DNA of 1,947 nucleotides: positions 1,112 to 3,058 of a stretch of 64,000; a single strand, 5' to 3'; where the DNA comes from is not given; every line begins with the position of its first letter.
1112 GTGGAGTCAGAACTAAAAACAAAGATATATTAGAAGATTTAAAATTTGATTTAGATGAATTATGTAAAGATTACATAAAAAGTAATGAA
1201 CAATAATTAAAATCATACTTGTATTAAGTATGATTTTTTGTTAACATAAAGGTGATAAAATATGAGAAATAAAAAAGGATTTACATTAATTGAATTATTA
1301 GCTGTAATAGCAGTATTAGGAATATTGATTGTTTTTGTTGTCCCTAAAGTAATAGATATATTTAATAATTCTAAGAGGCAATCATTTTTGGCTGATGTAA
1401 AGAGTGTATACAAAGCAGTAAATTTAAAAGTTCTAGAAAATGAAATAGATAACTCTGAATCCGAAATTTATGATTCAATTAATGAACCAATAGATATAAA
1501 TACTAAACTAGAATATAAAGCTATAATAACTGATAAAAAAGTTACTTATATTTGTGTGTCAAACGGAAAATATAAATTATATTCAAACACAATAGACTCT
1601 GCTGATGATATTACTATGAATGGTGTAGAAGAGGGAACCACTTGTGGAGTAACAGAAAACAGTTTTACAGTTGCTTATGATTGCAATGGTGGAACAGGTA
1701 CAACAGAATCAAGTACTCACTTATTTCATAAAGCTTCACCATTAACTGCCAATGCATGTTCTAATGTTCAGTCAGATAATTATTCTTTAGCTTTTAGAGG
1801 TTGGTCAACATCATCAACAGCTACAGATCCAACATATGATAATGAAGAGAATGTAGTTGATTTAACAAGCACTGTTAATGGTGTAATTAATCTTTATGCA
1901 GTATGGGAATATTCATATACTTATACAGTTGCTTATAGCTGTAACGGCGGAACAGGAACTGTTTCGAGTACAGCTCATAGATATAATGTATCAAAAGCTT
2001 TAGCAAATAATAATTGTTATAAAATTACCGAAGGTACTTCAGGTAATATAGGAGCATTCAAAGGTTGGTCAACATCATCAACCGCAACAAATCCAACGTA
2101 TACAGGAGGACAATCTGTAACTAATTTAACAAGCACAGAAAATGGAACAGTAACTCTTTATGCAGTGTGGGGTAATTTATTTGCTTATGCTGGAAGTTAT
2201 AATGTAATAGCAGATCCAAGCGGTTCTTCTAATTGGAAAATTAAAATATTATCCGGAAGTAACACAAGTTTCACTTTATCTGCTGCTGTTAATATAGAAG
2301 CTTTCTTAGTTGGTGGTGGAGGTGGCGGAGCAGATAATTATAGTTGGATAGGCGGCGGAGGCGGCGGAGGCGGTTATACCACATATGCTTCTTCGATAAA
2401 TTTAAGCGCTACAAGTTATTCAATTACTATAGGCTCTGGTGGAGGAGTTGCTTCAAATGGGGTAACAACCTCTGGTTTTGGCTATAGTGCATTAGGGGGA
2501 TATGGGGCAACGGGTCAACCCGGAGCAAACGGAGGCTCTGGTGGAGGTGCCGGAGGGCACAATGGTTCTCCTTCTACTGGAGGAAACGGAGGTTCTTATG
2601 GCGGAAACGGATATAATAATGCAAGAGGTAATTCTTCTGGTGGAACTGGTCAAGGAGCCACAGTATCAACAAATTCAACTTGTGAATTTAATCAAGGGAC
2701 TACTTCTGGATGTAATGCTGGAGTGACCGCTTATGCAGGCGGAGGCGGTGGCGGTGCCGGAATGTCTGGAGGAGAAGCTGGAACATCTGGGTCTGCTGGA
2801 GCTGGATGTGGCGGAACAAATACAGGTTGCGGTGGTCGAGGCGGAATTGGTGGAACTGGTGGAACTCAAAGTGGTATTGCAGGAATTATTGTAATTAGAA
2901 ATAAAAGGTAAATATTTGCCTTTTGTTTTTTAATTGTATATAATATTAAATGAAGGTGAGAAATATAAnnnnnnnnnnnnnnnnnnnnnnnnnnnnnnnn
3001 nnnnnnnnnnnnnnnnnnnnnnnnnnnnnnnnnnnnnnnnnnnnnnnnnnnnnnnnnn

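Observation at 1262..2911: Orphan prepilin-like protein with Flg_new repeats and a long poly-Gly/Ser/Asn tail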

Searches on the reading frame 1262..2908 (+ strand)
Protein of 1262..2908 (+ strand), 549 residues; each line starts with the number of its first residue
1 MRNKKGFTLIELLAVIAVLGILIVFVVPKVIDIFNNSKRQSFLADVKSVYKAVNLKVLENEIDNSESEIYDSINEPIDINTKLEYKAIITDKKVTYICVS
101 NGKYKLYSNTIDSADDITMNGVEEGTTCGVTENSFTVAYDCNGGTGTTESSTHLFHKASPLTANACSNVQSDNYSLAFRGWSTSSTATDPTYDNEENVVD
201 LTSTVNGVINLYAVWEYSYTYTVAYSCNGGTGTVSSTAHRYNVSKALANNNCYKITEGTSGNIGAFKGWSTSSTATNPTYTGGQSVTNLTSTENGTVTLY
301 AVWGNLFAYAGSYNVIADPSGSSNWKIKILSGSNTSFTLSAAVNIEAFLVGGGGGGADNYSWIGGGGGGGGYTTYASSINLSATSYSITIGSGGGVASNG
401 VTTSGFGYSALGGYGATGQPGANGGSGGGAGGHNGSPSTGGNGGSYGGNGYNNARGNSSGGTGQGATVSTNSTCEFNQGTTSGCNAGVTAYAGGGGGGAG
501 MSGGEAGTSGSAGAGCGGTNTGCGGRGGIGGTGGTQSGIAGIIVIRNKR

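Call 3: search_protein_families(library=pfam, proteins=[window:1262-2908:+], max_evalue=1)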
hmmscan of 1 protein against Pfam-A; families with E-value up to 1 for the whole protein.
window:1262-2908:+ (549 aa): 5 families
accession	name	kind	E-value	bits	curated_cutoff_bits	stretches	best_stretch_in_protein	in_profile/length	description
PF07963.17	N_methyl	-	4e-08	32.9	21.2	1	1-26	1-26/27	Prokaryotic N-terminal methylation motif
PF21722.4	Gly_rich_2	-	1.1e-07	32.5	24.3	1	337-546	8-224/226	Glycine-rich domain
PF09479.16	Flg_new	-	0.0015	19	27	2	135-213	1-64/65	Listeria-Bacteroides repeat domain (List_Bact_rpt)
PF25665.1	His1_capsid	-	0.12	12.8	27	1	10-55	8-53/73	His1 virus capsid protein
PF02527.21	GidB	-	0.28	11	27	1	35-72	80-118/184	rRNA small subunit methyltransferase G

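Call 4: search_protein_families(library=ncbifam, proteins=[window:1262-2908:+], max_evalue=1)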
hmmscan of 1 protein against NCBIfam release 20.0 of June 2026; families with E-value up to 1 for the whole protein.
window:1262-2908:+ (549 aa): 14 families
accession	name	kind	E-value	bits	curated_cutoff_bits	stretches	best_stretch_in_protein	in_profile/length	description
TIGR01710.1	typeII_sec_gspG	equivalog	2.2e-10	40.7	88.85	1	5-62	1-58/134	type II secretion system major pseudopilin GspG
TIGR02532.1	IV_pilin_GFxxxE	domain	1.9e-07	30.6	16.3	1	4-26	1-23/24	prepilin-type N-terminal cleavage/methylation domain-containing protein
NF040999.1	pilin_ComGC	equivalog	3.2e-07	30.4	75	1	4-70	1-67/84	competence type IV pilus major pilin ComGC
NF041775.1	typeIV_PilA_Myxo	equivalog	6e-06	26.4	400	1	4-53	10-59/214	type IV pilin protein PilA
NF007862.0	PRK10574.1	equivalog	4.9e-05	23.5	138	1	1-68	1-68/145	prepilin peptidase-dependent pilin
NF041013.1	T4P_ComGE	equivalog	5.8e-05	23.1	49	1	3-66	2-66/83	competence type IV pilus minor pilin ComGE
NF040982.1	ComGD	equivalog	0.00028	21.3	70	1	4-52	1-49/139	competence type IV pilus minor pilin ComGD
NF041002.1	pilin_ComGF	equivalog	0.0026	18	80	1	4-72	1-66/139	competence type IV pilus minor pilin ComGF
TIGR01708.2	typeII_sec_gspH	equivalog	0.0033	17.4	80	1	5-27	2-24/169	type II secretion system minor pseudopilin GspH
TIGR00138.1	rsmG_gidB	equivalog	0.028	14.1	99.5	1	20-103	59-146/183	16S rRNA (guanine(527)-N(7))-methyltransferase RsmG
TIGR02596.1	TIGR02596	subfamily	0.036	14.1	70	1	7-35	1-29/196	Verru_Chthon cassette protein D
TIGR02120.1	GspF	equivalog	0.036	13.3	424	1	13-40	176-203/401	type II secretion system inner membrane protein GspF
NF038304.1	EPS_HpsC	equivalog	0.037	13.6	200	1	2-40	18-56/318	hormogonium polysaccharide secretion pseudopilin HpsC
NF038303.1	EPS_HpsB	equivalog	0.17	11.8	150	1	4-28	2-26/211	hormogonium polysaccharide secretion pseudopilin HpsB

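Call 6: find_homologous_proteins(query=window:1262-2908:+)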
Query window:1262-2908:+ (549 aa): 389 proteins with E <= 0.001 among 8000 candidates; the best 120 are listed.
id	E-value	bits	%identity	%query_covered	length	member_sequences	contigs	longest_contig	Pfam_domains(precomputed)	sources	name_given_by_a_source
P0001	0.0e+0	1172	100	100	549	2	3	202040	PF21722.5,PF07963.18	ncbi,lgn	-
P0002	2.2e-197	675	62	100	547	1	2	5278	PF07963.18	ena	-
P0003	3.9e-84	302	50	77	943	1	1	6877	PF21722.5,PF12810.14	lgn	-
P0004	1.8e-73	266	38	37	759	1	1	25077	PF09479.17,PF18998.7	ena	-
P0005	1.9e-58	217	53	50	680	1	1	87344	PF21722.5,PF09479.17,PF18998.7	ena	-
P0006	7.4e-56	208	48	51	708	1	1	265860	PF21722.5,PF09479.17,PF18998.7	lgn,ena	-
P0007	5.6e-55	205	49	51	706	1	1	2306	PF21722.5,PF09479.17,PF18998.7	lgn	-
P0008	3.3e-53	200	48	50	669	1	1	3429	PF21722.5,PF09479.17,PF18998.7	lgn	-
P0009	4.6e-51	192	39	68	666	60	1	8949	PF21722.5,PF09479.17,PF07963.18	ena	-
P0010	5.1e-50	189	48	36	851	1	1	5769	PF09479.17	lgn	-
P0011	6.9e-50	189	35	100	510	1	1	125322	PF21722.5,PF09479.17,PF07963.18,PF18998.7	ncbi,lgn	-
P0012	1.7e-48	184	43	44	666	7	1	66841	PF21722.5,PF09479.17,PF07963.18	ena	-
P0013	4.0e-48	183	43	44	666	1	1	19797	PF21722.5,PF09479.17,PF07963.18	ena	-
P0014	2.0e-47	180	49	35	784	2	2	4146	PF09479.17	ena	-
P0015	8.1e-47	178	45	47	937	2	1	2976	PF09479.17,PF12389.14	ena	-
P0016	1.5e-46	178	39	34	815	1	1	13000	PF21722.5,PF09479.17,PF18998.7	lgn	-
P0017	1.6e-46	177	43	39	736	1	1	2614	PF21722.5,PF09479.17,PF18998.7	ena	-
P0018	2.9e-46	177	42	39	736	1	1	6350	PF21722.5,PF09479.17,PF18998.7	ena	-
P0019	4.8e-46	176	42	39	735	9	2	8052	PF21722.5,PF09479.17,PF18998.7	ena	-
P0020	9.1e-46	175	41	76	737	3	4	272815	PF21722.5,PF09479.17,PF18998.7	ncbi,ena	-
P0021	1.4e-45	174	48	36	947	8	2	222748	PF09479.17,PF12389.14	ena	-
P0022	3.1e-45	173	42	39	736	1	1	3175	PF21722.5,PF09479.17,PF18998.7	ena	-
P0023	3.3e-45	173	51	32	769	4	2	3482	PF21722.5,PF09479.17,PF18998.7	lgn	-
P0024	4.4e-45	173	49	30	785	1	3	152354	PF21722.5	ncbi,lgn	-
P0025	5.1e-45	173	42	39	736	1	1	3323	PF21722.5,PF09479.17,PF18998.7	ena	-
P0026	1.3e-44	171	42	39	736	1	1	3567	PF21722.5,PF09479.17,PF18998.7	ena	-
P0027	2.7e-44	170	42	51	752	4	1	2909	PF21722.5,PF09479.17,PF18998.7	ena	-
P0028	4.7e-43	166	41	51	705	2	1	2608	PF21722.5,PF09479.17,PF18998.7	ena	-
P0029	5.2e-43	166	41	51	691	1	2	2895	PF21722.5,PF09479.17,PF18998.7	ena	-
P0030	7.3e-43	165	41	51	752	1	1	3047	PF21722.5,PF09479.17,PF18998.7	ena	-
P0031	9.7e-43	165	49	36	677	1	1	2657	PF21722.5,PF09479.17,PF18998.7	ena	-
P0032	1.3e-42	165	50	36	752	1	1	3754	PF21722.5,PF09479.17,PF18998.7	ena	-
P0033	2.3e-42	164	29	40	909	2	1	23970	PF21722.5,PF07963.18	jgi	-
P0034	4.7e-42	163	41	40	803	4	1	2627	PF21722.5,PF09479.17,PF18998.7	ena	-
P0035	8.9e-42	162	44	47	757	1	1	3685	PF21722.5,PF09479.17,PF18998.7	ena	-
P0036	1.6e-41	161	44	47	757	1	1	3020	PF21722.5,PF09479.17,PF18998.7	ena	-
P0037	2.2e-41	161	44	47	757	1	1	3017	PF21722.5,PF09479.17,PF18998.7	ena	-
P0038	2.3e-41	160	44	47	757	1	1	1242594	PF21722.5,PF09479.17,PF18998.7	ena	-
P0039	2.4e-41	160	41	37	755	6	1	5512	PF21722.5,PF09479.17,PF18998.7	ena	-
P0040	2.7e-41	160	44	47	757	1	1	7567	PF21722.5,PF09479.17,PF18998.7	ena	-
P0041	3.7e-41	160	54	32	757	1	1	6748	PF21722.5,PF09479.17,PF18998.7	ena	-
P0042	4.0e-41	160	49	36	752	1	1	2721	PF21722.5,PF09479.17,PF18998.7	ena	-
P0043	5.2e-41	159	53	32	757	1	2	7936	PF21722.5,PF09479.17,PF18998.7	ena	-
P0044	1.3e-40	158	41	51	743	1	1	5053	PF21722.5,PF09479.17,PF18998.7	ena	-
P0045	1.8e-40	157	30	71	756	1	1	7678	PF21722.5,PF09479.17,PF07963.18,PF18998.7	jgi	-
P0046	7.5e-40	155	53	32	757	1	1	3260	PF21722.5,PF09479.17,PF18998.7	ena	-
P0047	1.2e-39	155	53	32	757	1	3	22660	PF21722.5,PF09479.17,PF18998.7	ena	-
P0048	1.2e-39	155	53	24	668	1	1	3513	PF21722.5,PF09479.17,PF18998.7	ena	-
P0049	1.6e-39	154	53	32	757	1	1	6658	PF21722.5,PF09479.17,PF18998.7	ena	-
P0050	1.7e-39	154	53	22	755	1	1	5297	PF21722.5,PF09479.17,PF18998.7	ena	-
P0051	1.8e-39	154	42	41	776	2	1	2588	PF21722.5,PF09479.17,PF18998.7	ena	-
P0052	2.0e-39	154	41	19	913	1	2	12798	PF21722.5,PF07963.18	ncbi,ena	-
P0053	3.0e-39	153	43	47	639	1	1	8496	PF21722.5,PF09479.17,PF18998.7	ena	-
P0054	4.6e-39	153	43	49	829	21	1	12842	PF21722.5,PF09479.17,PF18998.7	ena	-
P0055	8.0e-39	152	43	29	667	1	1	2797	PF21722.5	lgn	-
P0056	9.3e-39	152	53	32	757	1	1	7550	PF21722.5,PF09479.17,PF18998.7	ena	-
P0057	1.3e-38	151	34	100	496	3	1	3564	PF21722.5,PF09479.17,PF07963.18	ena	-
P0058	2.5e-38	150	44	32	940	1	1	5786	PF21722.5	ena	-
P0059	4.4e-38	150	44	47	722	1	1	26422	PF21722.5,PF09479.17,PF18998.7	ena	-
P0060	8.3e-37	145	44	47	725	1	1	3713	PF21722.5,PF09479.17,PF18998.7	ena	-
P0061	1.8e-36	144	55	20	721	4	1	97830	PF21722.5,PF09479.17,PF07963.18,PF18998.7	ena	-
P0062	5.0e-36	143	37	48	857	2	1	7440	PF21722.5,PF09479.17,PF07963.18,PF18998.7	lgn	-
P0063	1.5e-35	141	44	47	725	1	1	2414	PF21722.5,PF09479.17,PF18998.7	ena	-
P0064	1.6e-35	141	53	32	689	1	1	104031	PF21722.5,PF09479.17,PF18998.7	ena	-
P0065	3.3e-34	137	48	25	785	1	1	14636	PF21722.5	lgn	-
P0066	2.1e-32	131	52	24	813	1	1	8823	PF21722.5,PF09479.17,PF18998.7,PF17137.10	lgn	-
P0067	6.1e-32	129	49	20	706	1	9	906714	PF21722.5,PF10102.15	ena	-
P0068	2.9e-31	127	44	31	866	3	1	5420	PF09479.17,PF18998.7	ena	-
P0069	1.3e-30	125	33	22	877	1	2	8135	PF21722.5,PF09479.17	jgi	-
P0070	2.3e-30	124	77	4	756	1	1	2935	PF21722.5,PF00754.32,PF22633.4,PF12810.14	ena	-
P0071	3.6e-29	120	41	31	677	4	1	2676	PF09479.17,PF18998.7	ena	-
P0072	4.7e-29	120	43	35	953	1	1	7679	PF21722.5,PF09479.17,PF12810.14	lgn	-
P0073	1.2e-28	118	46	17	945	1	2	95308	PF21722.5,PF09479.17,PF07963.18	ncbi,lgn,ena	-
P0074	3.9e-28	117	31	31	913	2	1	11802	PF09479.17,PF18998.7,PF00395.26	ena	-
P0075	6.6e-28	116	30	11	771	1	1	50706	PF21722.5,PF09479.17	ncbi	-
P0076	2.7e-27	114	30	55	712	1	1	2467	PF21722.5,PF09479.17,PF07963.18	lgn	-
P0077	2.8e-27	114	26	74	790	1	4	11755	PF21722.5,PF09479.17,PF07963.18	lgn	-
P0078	3.5e-26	110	44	17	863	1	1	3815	PF21722.5,PF09479.17,PF07963.18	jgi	jgi:prepilin-type N-terminal cleavage/methylation domain-containing protein/uncharacterized repeat p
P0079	8.4e-25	106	30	27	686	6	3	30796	PF21722.5,PF07963.18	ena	-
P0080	4.9e-24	103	26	40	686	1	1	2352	PF21722.5,PF07963.18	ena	-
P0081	6.4e-24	103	30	53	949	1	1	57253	PF21722.5,PF09479.17,PF18998.7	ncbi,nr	ncbi:MAG: InlB B-repeat-containing protein [Bacilli bacterium]|nr:InlB B-repeat-containing protein [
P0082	6.9e-24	103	26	40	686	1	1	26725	PF21722.5,PF07963.18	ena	-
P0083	1.5e-23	102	27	55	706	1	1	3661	PF21722.5,PF09479.17,PF07963.18,PF18998.7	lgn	-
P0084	2.4e-23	101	41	31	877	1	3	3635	PF09479.17,PF18998.7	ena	-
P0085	3.9e-23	100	41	31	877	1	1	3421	PF09479.17,PF18998.7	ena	-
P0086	1.0e-22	99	42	31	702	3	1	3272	PF09479.17,PF18998.7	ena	-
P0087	1.0e-22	99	42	31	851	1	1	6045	PF09479.17,PF18998.7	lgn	-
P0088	1.1e-22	99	28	55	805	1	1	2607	PF21722.5,PF09479.17,PF07963.18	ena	-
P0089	6.8e-22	96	31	38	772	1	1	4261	PF21722.5,PF09479.17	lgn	-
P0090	9.2e-22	96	38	8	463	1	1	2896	PF21722.5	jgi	-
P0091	7.1e-21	93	41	31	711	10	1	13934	PF09479.17,PF18998.7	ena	-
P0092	7.2e-21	93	41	31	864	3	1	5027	PF09479.17,PF18998.7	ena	-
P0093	9.2e-21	92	41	31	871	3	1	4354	PF09479.17,PF18998.7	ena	-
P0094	5.1e-20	90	36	53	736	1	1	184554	PF21722.5,PF09479.17,PF07963.18,PF18998.7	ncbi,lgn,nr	ncbi:MAG: InlB B-repeat-containing protein [Bacilli bacterium]|nr:InlB B-repeat-containing protein [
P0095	6.6e-20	90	35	30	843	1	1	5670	PF21722.5,PF16403.12,PF18998.7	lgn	-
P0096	7.3e-20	89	46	31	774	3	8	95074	PF09479.17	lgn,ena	-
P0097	1.3e-19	89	32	34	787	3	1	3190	PF09479.17,PF18998.7,PF00395.26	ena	-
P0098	3.2e-19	87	38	13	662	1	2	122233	PF21722.5,PF09479.17,PF07963.18,PF18998.7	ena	-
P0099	3.6e-19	87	42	17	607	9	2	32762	PF21722.5,PF09479.17,PF07963.18,PF18998.7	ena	-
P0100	7.0e-19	86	56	5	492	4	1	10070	PF21722.5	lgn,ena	-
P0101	8.6e-19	86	36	36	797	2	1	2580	PF09479.17,PF26182.1,PF02368.25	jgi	-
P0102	2.0e-18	85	41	19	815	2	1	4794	PF21722.5,PF09479.17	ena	-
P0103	2.3e-18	85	45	17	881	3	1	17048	PF09479.17,PF07963.18,PF23091.3,PF07699.20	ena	-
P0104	2.4e-18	84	35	16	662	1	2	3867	PF21722.5,PF09479.17,PF07963.18,PF18998.7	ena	-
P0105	3.1e-18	84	29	28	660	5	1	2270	PF21722.5,PF09479.17,PF07963.18,PF18998.7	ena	-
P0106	6.4e-18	83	42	30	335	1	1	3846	PF21722.5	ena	-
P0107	7.0e-18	83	45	19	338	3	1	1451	PF21722.5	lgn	-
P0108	7.7e-18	83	28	29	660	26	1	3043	PF21722.5,PF09479.17,PF07963.18,PF18998.7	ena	-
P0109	8.8e-18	83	44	20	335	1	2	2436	PF21722.5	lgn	-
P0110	1.1e-17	82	39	13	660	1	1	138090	PF21722.5,PF09479.17,PF07963.18,PF18998.7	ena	-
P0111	1.2e-17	82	38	13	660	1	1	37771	PF21722.5,PF09479.17,PF07963.18,PF18998.7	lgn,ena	-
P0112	1.4e-17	82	33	39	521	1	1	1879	PF09479.17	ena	-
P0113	1.5e-17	82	38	13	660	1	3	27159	PF21722.5,PF09479.17,PF07963.18,PF13209.12,PF18998.7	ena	-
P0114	1.6e-17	82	38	13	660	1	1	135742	PF21722.5,PF09479.17,PF07963.18,PF18998.7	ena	-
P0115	1.8e-17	82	36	15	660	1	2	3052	PF21722.5,PF09479.17,PF07963.18,PF18998.7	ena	-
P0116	2.3e-17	81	38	13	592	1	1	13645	PF21722.5,PF09479.17,PF07963.18,PF18998.7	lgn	-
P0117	3.1e-17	81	38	36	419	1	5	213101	PF09479.17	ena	-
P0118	3.4e-17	81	29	73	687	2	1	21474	PF21722.5,PF09479.17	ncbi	-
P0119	3.5e-17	81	38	13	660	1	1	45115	PF21722.5,PF09479.17,PF07963.18,PF18998.7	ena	-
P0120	6.8e-17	80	38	13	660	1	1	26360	PF21722.5,PF09479.17,PF07963.18,PF18998.7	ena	-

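Call 9: find_encoding_contigs(protein=P0001, flank=10000, max_places=4)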
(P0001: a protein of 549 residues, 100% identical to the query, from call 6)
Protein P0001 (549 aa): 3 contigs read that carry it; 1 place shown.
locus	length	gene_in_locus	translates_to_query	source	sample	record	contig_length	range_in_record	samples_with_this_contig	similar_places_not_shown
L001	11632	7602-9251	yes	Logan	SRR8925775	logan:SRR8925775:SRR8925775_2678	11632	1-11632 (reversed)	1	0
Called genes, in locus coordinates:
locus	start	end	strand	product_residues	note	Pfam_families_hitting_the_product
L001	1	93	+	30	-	?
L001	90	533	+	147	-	-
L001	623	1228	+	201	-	-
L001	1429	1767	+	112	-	PF01245:Ribosomal_L19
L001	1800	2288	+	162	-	PF10502:Peptidase_S26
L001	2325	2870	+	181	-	PF00583:Acetyltransf_1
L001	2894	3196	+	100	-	-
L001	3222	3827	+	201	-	PF04677:CwfJ_C_1 (weak), PF11969:DcpS_C, PF01230:HIT (faint)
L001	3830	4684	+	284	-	PF03193:RsgA_GTPase, PF01926:MMR_HSR1, PF02421:FeoB_N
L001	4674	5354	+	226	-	PF01351:RNase_HII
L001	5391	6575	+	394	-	PF00871:Acetate_kinase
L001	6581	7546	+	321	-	PF01368:DHH, PF02272:DHHA1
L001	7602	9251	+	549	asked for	PF07963:N_methyl, PF21722:Gly_rich_2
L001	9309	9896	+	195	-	PF03193:RsgA_GTPase (weak), PF01926:MMR_HSR1, PF02421:FeoB_N (weak), PF00350:Dynamin_N (faint)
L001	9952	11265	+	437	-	PF00009:GTP_EFTU, PF01926:MMR_HSR1, PF02421:FeoB_N, PF04548:AIG1 (weak), PF00009:GTP_EFTU, PF01926:MMR_HSR1, PF02421:FeoB_N, PF14714:KH_dom-like, +5 more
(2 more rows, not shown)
